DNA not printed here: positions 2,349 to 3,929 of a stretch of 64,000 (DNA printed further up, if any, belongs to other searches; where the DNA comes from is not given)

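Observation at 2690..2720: Two convergent genes both lose their C-terminal domains at the same nucleotide (~2706): deletion scar or chimeric junction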

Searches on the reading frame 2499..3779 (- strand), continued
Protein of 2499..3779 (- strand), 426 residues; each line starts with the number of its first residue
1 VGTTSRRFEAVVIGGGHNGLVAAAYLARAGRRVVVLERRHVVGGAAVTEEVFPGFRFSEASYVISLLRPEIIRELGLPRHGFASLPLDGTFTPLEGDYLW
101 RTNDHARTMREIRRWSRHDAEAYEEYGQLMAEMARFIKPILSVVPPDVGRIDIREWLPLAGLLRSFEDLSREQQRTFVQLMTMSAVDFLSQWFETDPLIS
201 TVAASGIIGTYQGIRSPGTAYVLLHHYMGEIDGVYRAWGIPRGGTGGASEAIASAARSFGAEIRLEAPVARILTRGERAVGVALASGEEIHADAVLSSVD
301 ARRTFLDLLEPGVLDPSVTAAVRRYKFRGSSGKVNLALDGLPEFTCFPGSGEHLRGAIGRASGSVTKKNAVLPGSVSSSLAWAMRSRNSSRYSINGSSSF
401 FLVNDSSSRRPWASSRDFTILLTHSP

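Call 6: find_homologous_proteins(query=window:2697-3779:-, max_evalue=1e-10)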
Query window:2697-3779:- (361 aa): 8000 proteins with E <= 1e-10 among 8000 candidates; the best 120 are listed.
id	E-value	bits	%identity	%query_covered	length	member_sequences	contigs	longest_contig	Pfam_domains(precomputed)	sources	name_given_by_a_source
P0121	1.1e-200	684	86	98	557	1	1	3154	PF01266.31,PF01593.31,PF13450.13,PF00890.31,PF07992.21,PF12831.14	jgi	jgi:phytoene dehydrogenase-like protein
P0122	8.4e-200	681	86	97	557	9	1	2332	PF01266.31,PF01593.31,PF13450.13,PF00890.31,PF07992.21,PF12831.14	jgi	jgi:phytoene dehydrogenase-like protein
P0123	5.0e-198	675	84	98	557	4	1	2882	PF01266.31,PF01593.31,PF13450.13,PF00890.31,PF07992.21,PF12831.14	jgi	jgi:phytoene dehydrogenase-like protein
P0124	6.4e-197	672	84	98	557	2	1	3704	PF01946.24,PF01266.31,PF01593.31,PF13450.13,PF00890.31,PF07992.21,PF12831.14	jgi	jgi:phytoene dehydrogenase-like protein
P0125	9.9e-197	671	84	97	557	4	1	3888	PF01946.24,PF01266.31,PF01593.31,PF13450.13,PF00890.31,PF07992.21,PF12831.14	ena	-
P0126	3.8e-195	666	84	98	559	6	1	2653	PF01266.31,PF01593.31,PF13450.13,PF00890.31,PF07992.21,PF12831.14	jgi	jgi:phytoene dehydrogenase-like protein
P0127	7.8e-195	665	82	99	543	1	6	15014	PF01946.24,PF01266.31,PF01593.31,PF13450.13,PF00890.31,PF07992.21,PF12831.14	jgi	jgi:phytoene dehydrogenase-like protein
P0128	5.1e-194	662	83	98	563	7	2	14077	PF01266.31,PF01593.31,PF13450.13,PF00890.31,PF07992.21,PF00070.34,PF12831.14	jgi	jgi:phytoene dehydrogenase-like protein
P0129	5.3e-194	662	83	98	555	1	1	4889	PF01266.31,PF01593.31,PF13450.13,PF00890.31,PF07992.21,PF12831.14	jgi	jgi:phytoene dehydrogenase-like protein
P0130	5.6e-194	662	82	99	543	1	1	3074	PF01946.24,PF01266.31,PF01593.31,PF13450.13,PF00890.31,PF07992.21,PF12831.14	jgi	jgi:phytoene dehydrogenase-like protein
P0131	1.8e-193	660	82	98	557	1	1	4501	PF01266.31,PF01593.31,PF13450.13,PF00890.31,PF07992.21,PF00070.34,PF12831.14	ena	-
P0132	4.4e-192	656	83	98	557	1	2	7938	PF01946.24,PF01266.31,PF01593.31,PF13450.13,PF00890.31,PF07992.21,PF12831.14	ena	-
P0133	4.8e-192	656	82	99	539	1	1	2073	PF01946.24,PF01266.31,PF01593.31,PF13450.13,PF00890.31,PF07992.21,PF12831.14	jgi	jgi:phytoene dehydrogenase-like protein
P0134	9.3e-192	655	82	98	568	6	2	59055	PF01266.31,PF01593.31,PF13450.13,PF00890.31,PF07992.21,PF00070.34,PF12831.14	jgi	jgi:phytoene dehydrogenase-like protein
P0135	4.2e-191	653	83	97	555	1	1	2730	PF01946.24,PF01266.31,PF01593.31,PF13450.13,PF00890.31,PF07992.21,PF12831.14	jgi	jgi:phytoene dehydrogenase-like protein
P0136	4.7e-191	652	81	99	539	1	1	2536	PF01266.31,PF01593.31,PF13450.13,PF00890.31,PF07992.21,PF12831.14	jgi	jgi:phytoene dehydrogenase-like protein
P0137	5.1e-191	652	83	97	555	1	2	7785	PF01266.31,PF01593.31,PF13450.13,PF00890.31,PF07992.21,PF12831.14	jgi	jgi:phytoene dehydrogenase-like protein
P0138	7.6e-191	652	83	97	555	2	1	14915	PF01946.24,PF01266.31,PF01593.31,PF13450.13,PF00890.31,PF07992.21,PF12831.14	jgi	jgi:phytoene dehydrogenase-like protein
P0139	1.2e-190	651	82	98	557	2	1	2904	PF01266.31,PF01593.31,PF13450.13,PF00890.31,PF07992.21,PF12831.14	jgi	jgi:phytoene dehydrogenase-like protein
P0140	1.9e-190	650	81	98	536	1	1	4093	PF01266.31,PF01593.31,PF13450.13,PF00890.31,PF07992.21,PF12831.14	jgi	jgi:phytoene dehydrogenase-like protein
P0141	2.2e-190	650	81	98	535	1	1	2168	PF01946.24,PF01266.31,PF01593.31,PF13450.13,PF00890.31,PF07992.21,PF12831.14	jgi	jgi:phytoene dehydrogenase-like protein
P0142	3.0e-190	650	81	99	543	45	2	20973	PF01946.24,PF01266.31,PF01593.31,PF13450.13,PF00890.31,PF07992.21,PF12831.14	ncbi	ncbi:MAG: phytoene desaturase family protein [Actinomycetota bacterium]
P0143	4.2e-190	649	81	98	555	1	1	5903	PF01266.31,PF01593.31,PF13450.13,PF00890.31,PF07992.21,PF00070.34,PF03486.21,PF12831.14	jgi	jgi:phytoene dehydrogenase-like protein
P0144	4.3e-190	649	82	98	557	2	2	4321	PF01946.24,PF01266.31,PF01593.31,PF13450.13,PF00890.31,PF07992.21,PF12831.14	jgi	jgi:phytoene dehydrogenase-like protein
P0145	7.4e-190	649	82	98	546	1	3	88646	PF01946.24,PF01266.31,PF01593.31,PF13450.13,PF00890.31,PF07992.21,PF12831.14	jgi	jgi:phytoene dehydrogenase-like protein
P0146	2.3e-189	647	81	98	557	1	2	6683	PF01266.31,PF01593.31,PF13450.13,PF00890.31,PF07992.21,PF12831.14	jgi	jgi:phytoene dehydrogenase-like protein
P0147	2.9e-189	647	81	98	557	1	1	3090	PF01266.31,PF01593.31,PF13450.13,PF00890.31,PF07992.21,PF12831.14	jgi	jgi:phytoene dehydrogenase-like protein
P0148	3.0e-189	647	80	99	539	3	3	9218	PF01266.31,PF01593.31,PF13450.13,PF00890.31,PF12831.14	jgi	jgi:phytoene dehydrogenase-like protein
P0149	3.5e-189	646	81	98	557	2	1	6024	PF01946.24,PF01266.31,PF01593.31,PF13450.13,PF00890.31,PF07992.21,PF00070.34,PF03486.21,PF12831.14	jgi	jgi:phytoene dehydrogenase-like protein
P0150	5.9e-189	646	81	98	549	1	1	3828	PF01946.24,PF01266.31,PF01593.31,PF13450.13,PF00890.31,PF07992.21,PF12831.14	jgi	jgi:phytoene dehydrogenase-like protein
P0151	6.1e-189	645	81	98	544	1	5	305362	PF01946.24,PF01266.31,PF01593.31,PF13450.13,PF00890.31,PF07992.21,PF12831.14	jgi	jgi:phytoene dehydrogenase-like protein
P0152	1.8e-188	644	80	98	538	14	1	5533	PF01946.24,PF01266.31,PF01593.31,PF13450.13,PF00890.31,PF07992.21,PF12831.14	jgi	jgi:phytoene dehydrogenase-like protein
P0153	1.8e-188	644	81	98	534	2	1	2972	PF01266.31,PF01593.31,PF13450.13,PF00890.31,PF12831.14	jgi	jgi:phytoene dehydrogenase-like protein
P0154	2.1e-188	644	82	98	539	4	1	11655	PF01266.31,PF01593.31,PF13450.13,PF00890.31,PF07992.21,PF12831.14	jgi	jgi:phytoene dehydrogenase-like protein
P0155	2.9e-188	643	81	98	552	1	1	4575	PF01266.31,PF01593.31,PF13450.13,PF00890.31,PF07992.21,PF12831.14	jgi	jgi:phytoene dehydrogenase-like protein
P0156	6.8e-188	642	79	99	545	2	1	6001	PF01946.24,PF01266.31,PF01593.31,PF13450.13,PF07992.21,PF12831.14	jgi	jgi:phytoene dehydrogenase-like protein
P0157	8.6e-188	642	80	98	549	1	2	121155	PF01946.24,PF01266.31,PF01593.31,PF13450.13,PF00890.31,PF07992.21,PF12831.14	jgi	-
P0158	1.3e-187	641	80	99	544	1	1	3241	PF01946.24,PF01266.31,PF01593.31,PF13450.13,PF00890.31,PF07992.21,PF12831.14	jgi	jgi:phytoene dehydrogenase-like protein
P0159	1.4e-187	641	80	98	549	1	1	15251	PF01946.24,PF01266.31,PF01593.31,PF13450.13,PF00890.31,PF12831.14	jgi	jgi:phytoene dehydrogenase-like protein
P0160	4.0e-187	640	80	98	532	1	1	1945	PF01266.31,PF01593.31,PF13450.13,PF00890.31,PF07992.21,PF12831.14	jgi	jgi:phytoene dehydrogenase-like protein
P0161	1.3e-186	638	79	98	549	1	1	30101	PF01946.24,PF01266.31,PF01593.31,PF13450.13,PF00890.31,PF12831.14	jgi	jgi:phytoene dehydrogenase-like protein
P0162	1.4e-186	638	80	98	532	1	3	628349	PF01946.24,PF01266.31,PF01593.31,PF13450.13,PF00890.31,PF07992.21,PF12831.14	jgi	jgi:phytoene dehydrogenase-like protein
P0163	1.5e-186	638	80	97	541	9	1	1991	PF01946.24,PF01266.31,PF01593.31,PF13450.13,PF00890.31,PF07992.21,PF12831.14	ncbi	-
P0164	1.8e-186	637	81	99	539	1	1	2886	PF01266.31,PF01593.31,PF13450.13,PF00890.31,PF07992.21,PF12831.14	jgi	jgi:phytoene dehydrogenase-like protein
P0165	2.0e-186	637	79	98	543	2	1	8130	PF01946.24,PF01266.31,PF01593.31,PF13450.13,PF00890.31,PF07992.21,PF12831.14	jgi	jgi:phytoene dehydrogenase-like protein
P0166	3.4e-186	636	80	98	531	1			PF01946.24,PF01266.31,PF01593.31,PF13450.13,PF00890.31,PF07992.21,PF00070.34,PF12831.14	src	-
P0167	3.6e-186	636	80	98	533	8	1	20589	PF01266.31,PF01593.31,PF13450.13,PF00890.31,PF07992.21,PF12831.14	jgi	jgi:phytoene dehydrogenase-like protein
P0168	4.1e-186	636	78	99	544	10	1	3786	PF01946.24,PF01266.31,PF01593.31,PF13450.13,PF00890.31,PF07992.21,PF12831.14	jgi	jgi:phytoene dehydrogenase-like protein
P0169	9.0e-186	635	79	98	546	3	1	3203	PF01946.24,PF01266.31,PF01593.31,PF13450.13,PF00890.31,PF07992.21,PF12831.14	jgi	jgi:phytoene dehydrogenase-like protein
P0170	1.0e-185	635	79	98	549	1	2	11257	PF01946.24,PF01266.31,PF01593.31,PF13450.13,PF00890.31,PF07992.21,PF12831.14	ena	-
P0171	1.3e-185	635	80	99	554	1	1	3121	PF01946.24,PF01266.31,PF01593.31,PF13450.13,PF00890.31,PF07992.21,PF12831.14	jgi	jgi:phytoene dehydrogenase-like protein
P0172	1.3e-185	635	80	98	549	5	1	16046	PF01266.31,PF01593.31,PF13450.13,PF00890.31,PF07992.21,PF12831.14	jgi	jgi:phytoene dehydrogenase-like protein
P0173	1.5e-185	634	79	98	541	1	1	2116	PF01946.24,PF01266.31,PF01593.31,PF13450.13,PF00890.31,PF07992.21,PF12831.14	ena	-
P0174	1.7e-185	634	79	99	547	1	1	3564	PF01266.31,PF01593.31,PF13450.13,PF12831.14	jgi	jgi:phytoene dehydrogenase-like protein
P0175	2.1e-185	634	80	98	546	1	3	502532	PF01946.24,PF01266.31,PF01593.31,PF13450.13,PF00890.31,PF07992.21,PF12831.14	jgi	jgi:phytoene dehydrogenase-like protein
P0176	2.3e-185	634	79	99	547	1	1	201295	PF01266.31,PF01593.31,PF13450.13,PF00890.31,PF07992.21,PF12831.14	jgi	jgi:phytoene dehydrogenase-like protein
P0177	4.3e-185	633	80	98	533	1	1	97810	PF01946.24,PF01266.31,PF01593.31,PF13450.13,PF00890.31,PF07992.21,PF12831.14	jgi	jgi:phytoene dehydrogenase-like protein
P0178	4.8e-185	633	79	98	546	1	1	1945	PF01946.24,PF01266.31,PF01593.31,PF13450.13,PF00890.31,PF07992.21,PF12831.14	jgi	jgi:phytoene dehydrogenase-like protein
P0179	1.9e-184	631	80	98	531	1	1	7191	PF01946.24,PF01266.31,PF01593.31,PF13450.13,PF00890.31,PF07992.21,PF12831.14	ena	-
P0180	2.6e-184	630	79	97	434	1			PF01266.31,PF01593.31,PF13450.13,PF00890.31,PF07992.21,PF03486.21,PF12831.14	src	-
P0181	2.9e-184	630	78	98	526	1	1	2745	PF01266.31,PF01593.31,PF13450.13,PF00890.31,PF07992.21,PF12831.14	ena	-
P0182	3.3e-184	630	79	98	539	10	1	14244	PF01266.31,PF01593.31,PF13450.13,PF07992.21,PF12831.14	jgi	jgi:phytoene dehydrogenase-like protein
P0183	3.5e-184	630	80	98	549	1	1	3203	PF01946.24,PF01266.31,PF01593.31,PF13450.13,PF00890.31,PF07992.21,PF12831.14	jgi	jgi:phytoene dehydrogenase-like protein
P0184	3.6e-184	630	78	99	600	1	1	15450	PF01946.24,PF01266.31,PF01593.31,PF13450.13,PF00890.31,PF07992.21,PF12831.14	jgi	jgi:phytoene dehydrogenase-like protein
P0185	5.3e-184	629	78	99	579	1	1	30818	PF01946.24,PF01266.31,PF01593.31,PF13450.13,PF00890.31,PF07992.21,PF12831.14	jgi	jgi:phytoene dehydrogenase-like protein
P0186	1.2e-183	628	79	98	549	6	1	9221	PF01946.24,PF01266.31,PF01593.31,PF13450.13,PF00890.31,PF07992.21,PF12831.14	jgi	jgi:phytoene dehydrogenase-like protein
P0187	1.3e-183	628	79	98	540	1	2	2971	PF01946.24,PF01266.31,PF01593.31,PF13450.13,PF00890.31,PF07992.21,PF12831.14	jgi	jgi:phytoene dehydrogenase-like protein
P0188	2.9e-183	627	79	97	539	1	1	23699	PF01266.31,PF01593.31,PF13450.13,PF00890.31,PF07992.21,PF12831.14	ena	-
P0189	4.0e-183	626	79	97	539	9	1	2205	PF01266.31,PF01593.31,PF13450.13,PF00890.31,PF07992.21,PF12831.14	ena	-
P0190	6.3e-183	626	79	98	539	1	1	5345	PF01266.31,PF01593.31,PF13450.13,PF00890.31,PF07992.21,PF12831.14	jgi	jgi:phytoene dehydrogenase-like protein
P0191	6.3e-183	626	79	98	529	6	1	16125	PF01946.24,PF01266.31,PF01593.31,PF13450.13,PF00890.31,PF07992.21,PF12831.14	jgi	jgi:phytoene dehydrogenase-like protein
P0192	6.7e-183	626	79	98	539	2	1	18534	PF01266.31,PF01593.31,PF13450.13,PF00890.31,PF07992.21,PF12831.14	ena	-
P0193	7.1e-183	626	79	97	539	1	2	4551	PF01266.31,PF01593.31,PF13450.13,PF12831.14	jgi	jgi:phytoene dehydrogenase-like protein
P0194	7.4e-183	625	78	98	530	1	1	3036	PF01946.24,PF01266.31,PF01593.31,PF13450.13,PF07992.21,PF12831.14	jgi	jgi:phytoene dehydrogenase-like protein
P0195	7.7e-183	625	79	98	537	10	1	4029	PF01946.24,PF01266.31,PF01593.31,PF13450.13,PF00890.31,PF07992.21,PF12831.14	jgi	jgi:phytoene dehydrogenase-like protein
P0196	8.0e-183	625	78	98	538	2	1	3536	PF01946.24,PF01266.31,PF01593.31,PF13450.13,PF00890.31,PF07992.21,PF01494.26,PF12831.14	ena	-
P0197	9.8e-183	625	79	98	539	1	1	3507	PF01946.24,PF01266.31,PF01593.31,PF13450.13,PF00890.31,PF07992.21,PF12831.14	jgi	-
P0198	1.0e-182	625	79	98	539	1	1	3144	PF01946.24,PF01266.31,PF01593.31,PF13450.13,PF00890.31,PF07992.21,PF12831.14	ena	-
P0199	1.2e-182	625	78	98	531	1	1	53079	PF01946.24,PF01266.31,PF01593.31,PF13450.13,PF00890.31,PF07992.21,PF12831.14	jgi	jgi:phytoene dehydrogenase-like protein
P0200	1.2e-182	625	78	98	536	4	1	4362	PF01946.24,PF01266.31,PF01593.31,PF13450.13,PF00890.31,PF07992.21,PF12831.14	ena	-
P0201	1.9e-182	624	78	98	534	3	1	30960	PF01266.31,PF01593.31,PF13450.13,PF00890.31,PF07992.21,PF12831.14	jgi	jgi:phytoene dehydrogenase-like protein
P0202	2.3e-182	624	79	99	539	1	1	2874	PF01266.31,PF01593.31,PF13450.13,PF00890.31,PF07992.21,PF12831.14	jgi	jgi:phytoene dehydrogenase-like protein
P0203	2.8e-182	624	79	98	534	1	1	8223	PF01946.24,PF01266.31,PF01593.31,PF13450.13,PF00890.31,PF07992.21,PF12831.14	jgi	jgi:phytoene dehydrogenase-like protein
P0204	3.2e-182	623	78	98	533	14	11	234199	PF01946.24,PF01266.31,PF01593.31,PF13450.13,PF00890.31,PF07992.21,PF12831.14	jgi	jgi:phytoene dehydrogenase-like protein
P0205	3.5e-182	623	78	98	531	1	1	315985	PF01946.24,PF01266.31,PF01593.31,PF13450.13,PF00890.31,PF07992.21,PF12831.14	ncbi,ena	-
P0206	4.1e-182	623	78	98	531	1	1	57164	PF01946.24,PF01266.31,PF01593.31,PF13450.13,PF00890.31,PF07992.21,PF12831.14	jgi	jgi:phytoene dehydrogenase-like protein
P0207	4.2e-182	623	78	98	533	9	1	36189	PF01946.24,PF01266.31,PF01593.31,PF13450.13,PF00890.31,PF07992.21,PF12831.14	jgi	jgi:phytoene dehydrogenase-like protein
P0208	4.2e-182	623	80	97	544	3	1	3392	PF01266.31,PF01593.31,PF13450.13,PF00890.31,PF07992.21,PF12831.14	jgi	jgi:phytoene dehydrogenase-like protein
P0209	5.1e-182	623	77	98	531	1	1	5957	PF01946.24,PF01266.31,PF01593.31,PF13450.13,PF00890.31,PF07992.21,PF12831.14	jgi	jgi:phytoene dehydrogenase-like protein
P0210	5.9e-182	623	77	98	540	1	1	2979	PF01266.31,PF01593.31,PF13450.13,PF00890.31,PF07992.21,PF12831.14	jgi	jgi:phytoene dehydrogenase-like protein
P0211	9.0e-182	622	79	99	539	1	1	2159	PF01266.31,PF01593.31,PF13450.13,PF00890.31,PF07992.21,PF12831.14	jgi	jgi:phytoene dehydrogenase-like protein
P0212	9.2e-182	622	78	98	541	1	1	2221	PF01946.24,PF01266.31,PF01593.31,PF13450.13,PF00890.31,PF07992.21,PF12831.14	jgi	-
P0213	1.1e-181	622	79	98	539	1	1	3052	PF01266.31,PF01593.31,PF13450.13,PF00890.31,PF07992.21,PF12831.14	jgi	jgi:phytoene dehydrogenase-like protein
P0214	1.6e-181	621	79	99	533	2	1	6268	PF01946.24,PF01266.31,PF01593.31,PF13450.13,PF00890.31,PF07992.21,PF12831.14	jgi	jgi:phytoene dehydrogenase-like protein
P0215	2.5e-181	620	79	98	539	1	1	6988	PF01266.31,PF01593.31,PF13450.13,PF00890.31,PF07992.21,PF12831.14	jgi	jgi:phytoene dehydrogenase-like protein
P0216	2.6e-181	620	78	98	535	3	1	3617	PF01946.24,PF01266.31,PF01593.31,PF13450.13,PF00890.31,PF07992.21,PF12831.14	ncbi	-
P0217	2.8e-181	620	79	99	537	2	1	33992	PF01946.24,PF01266.31,PF01593.31,PF13450.13,PF00890.31,PF07992.21,PF01494.26,PF12831.14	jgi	jgi:phytoene dehydrogenase-like protein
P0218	3.1e-181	620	78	98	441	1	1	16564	PF01266.31,PF01593.31,PF13450.13,PF00890.31,PF07992.21,PF12831.14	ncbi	ncbi:MAG TPA: NAD(P)/FAD-dependent oxidoreductase, partial [Actinomycetota bacterium]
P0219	3.4e-181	620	78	98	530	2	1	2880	PF01946.24,PF01266.31,PF01593.31,PF13450.13,PF00890.31,PF07992.21,PF12831.14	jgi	-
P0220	3.5e-181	620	77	98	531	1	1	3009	PF01946.24,PF01266.31,PF01593.31,PF13450.13,PF00890.31,PF07992.21,PF12831.14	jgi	jgi:phytoene dehydrogenase-like protein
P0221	4.5e-181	620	78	98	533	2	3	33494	PF01266.31,PF01593.31,PF13450.13,PF00890.31,PF07992.21,PF12831.14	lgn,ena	-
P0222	4.7e-181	620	79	98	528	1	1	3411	PF01266.31,PF01593.31,PF13450.13,PF07992.21,PF12831.14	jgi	jgi:phytoene dehydrogenase-like protein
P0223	5.3e-181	619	79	98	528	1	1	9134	PF01946.24,PF01266.31,PF01593.31,PF13450.13,PF00890.31,PF07992.21,PF12831.14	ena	-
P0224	8.4e-181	619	78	98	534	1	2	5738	PF01266.31,PF01593.31,PF13450.13,PF00890.31,PF07992.21,PF12831.14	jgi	jgi:phytoene dehydrogenase-like protein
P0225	1.3e-180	618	77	98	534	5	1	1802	PF01266.31,PF01593.31,PF13450.13,PF00890.31,PF07992.21,PF12831.14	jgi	jgi:phytoene dehydrogenase-like protein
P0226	1.6e-180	618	77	98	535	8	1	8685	PF01946.24,PF01266.31,PF01593.31,PF13450.13,PF00890.31,PF07992.21,PF12831.14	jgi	jgi:phytoene dehydrogenase-like protein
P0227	1.8e-180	618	77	99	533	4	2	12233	PF01946.24,PF01266.31,PF01593.31,PF13450.13,PF00890.31,PF07992.21,PF12831.14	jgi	jgi:phytoene dehydrogenase-like protein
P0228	2.5e-180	617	79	97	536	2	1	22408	PF01946.24,PF01266.31,PF01593.31,PF13450.13,PF00890.31,PF07992.21,PF12831.14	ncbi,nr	ncbi:MAG TPA: NAD(P)/FAD-dependent oxidoreductase [Actinomycetota bacterium]|nr:NAD(P)/FAD-dependent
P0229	3.6e-180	617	77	99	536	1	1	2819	PF01266.31,PF01593.31,PF13450.13,PF00890.31,PF07992.21,PF12831.14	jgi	jgi:phytoene dehydrogenase-like protein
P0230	3.7e-180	617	79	98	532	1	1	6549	PF01266.31,PF01593.31,PF13450.13,PF00890.31,PF07992.21,PF12831.14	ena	-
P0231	4.5e-180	616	78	98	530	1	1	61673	PF01946.24,PF01266.31,PF01593.31,PF13450.13,PF00890.31,PF07992.21,PF12831.14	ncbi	-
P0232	5.3e-180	616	77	98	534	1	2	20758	PF01266.31,PF01593.31,PF13450.13,PF00890.31,PF12831.14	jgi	jgi:phytoene dehydrogenase-like protein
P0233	5.6e-180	616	77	98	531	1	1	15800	PF01946.24,PF01266.31,PF01593.31,PF13450.13,PF00890.31,PF07992.21,PF12831.14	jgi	jgi:phytoene dehydrogenase-like protein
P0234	7.9e-180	616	79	98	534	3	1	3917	PF01266.31,PF01593.31,PF13450.13,PF00890.31,PF07992.21,PF12831.14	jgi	jgi:phytoene dehydrogenase-like protein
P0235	1.3e-179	615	77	98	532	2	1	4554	PF01946.24,PF01266.31,PF01593.31,PF13450.13,PF00890.31,PF07992.21,PF00070.34,PF03486.21,PF12831.14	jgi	jgi:phytoene dehydrogenase-like protein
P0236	1.8e-179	614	77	98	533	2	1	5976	PF01946.24,PF01266.31,PF01593.31,PF13450.13,PF00890.31,PF07992.21,PF12831.14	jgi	jgi:phytoene dehydrogenase-like protein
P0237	2.3e-179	614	78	98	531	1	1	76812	PF01266.31,PF01593.31,PF13450.13,PF00890.31,PF07992.21,PF12831.14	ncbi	-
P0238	2.3e-179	614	76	98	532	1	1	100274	PF01946.24,PF01266.31,PF01593.31,PF13450.13,PF00890.31,PF07992.21,PF00070.34,PF03486.21,PF12831.14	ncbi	ncbi:MAG: phytoene desaturase family protein [Actinomycetota bacterium]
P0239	2.6e-179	614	76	98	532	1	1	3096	PF01946.24,PF01266.31,PF01593.31,PF13450.13,PF00890.31,PF07992.21,PF00070.34,PF03486.21,PF12831.14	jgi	jgi:phytoene dehydrogenase-like protein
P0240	4.1e-179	613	74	99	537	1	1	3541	PF01946.24,PF01266.31,PF01593.31,PF13450.13,PF00890.31,PF07992.21,PF12831.14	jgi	jgi:phytoene dehydrogenase-like protein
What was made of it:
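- No 100%-identical product of the CrtI-a ORF is in the protein collection, where the best hit is 86% (call 6).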

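Call 13: find_encoding_contigs(protein=P0121, flank=6000, max_places=4)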
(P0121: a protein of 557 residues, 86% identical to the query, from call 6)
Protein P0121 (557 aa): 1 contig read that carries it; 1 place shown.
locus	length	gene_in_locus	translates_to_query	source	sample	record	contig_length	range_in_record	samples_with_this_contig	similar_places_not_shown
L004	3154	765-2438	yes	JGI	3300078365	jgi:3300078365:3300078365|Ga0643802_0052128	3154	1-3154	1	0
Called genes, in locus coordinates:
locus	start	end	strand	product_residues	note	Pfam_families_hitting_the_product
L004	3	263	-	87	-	?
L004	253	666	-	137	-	PF03061:4HBT (weak)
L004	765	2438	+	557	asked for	PF00890:FAD_binding_2 (faint), PF01266:DAO, PF01593:Amino_oxidase, PF07992:Pyr_redox_2 (faint), PF12831:FAD_oxidored, PF13450:NAD_binding_8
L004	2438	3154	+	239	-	?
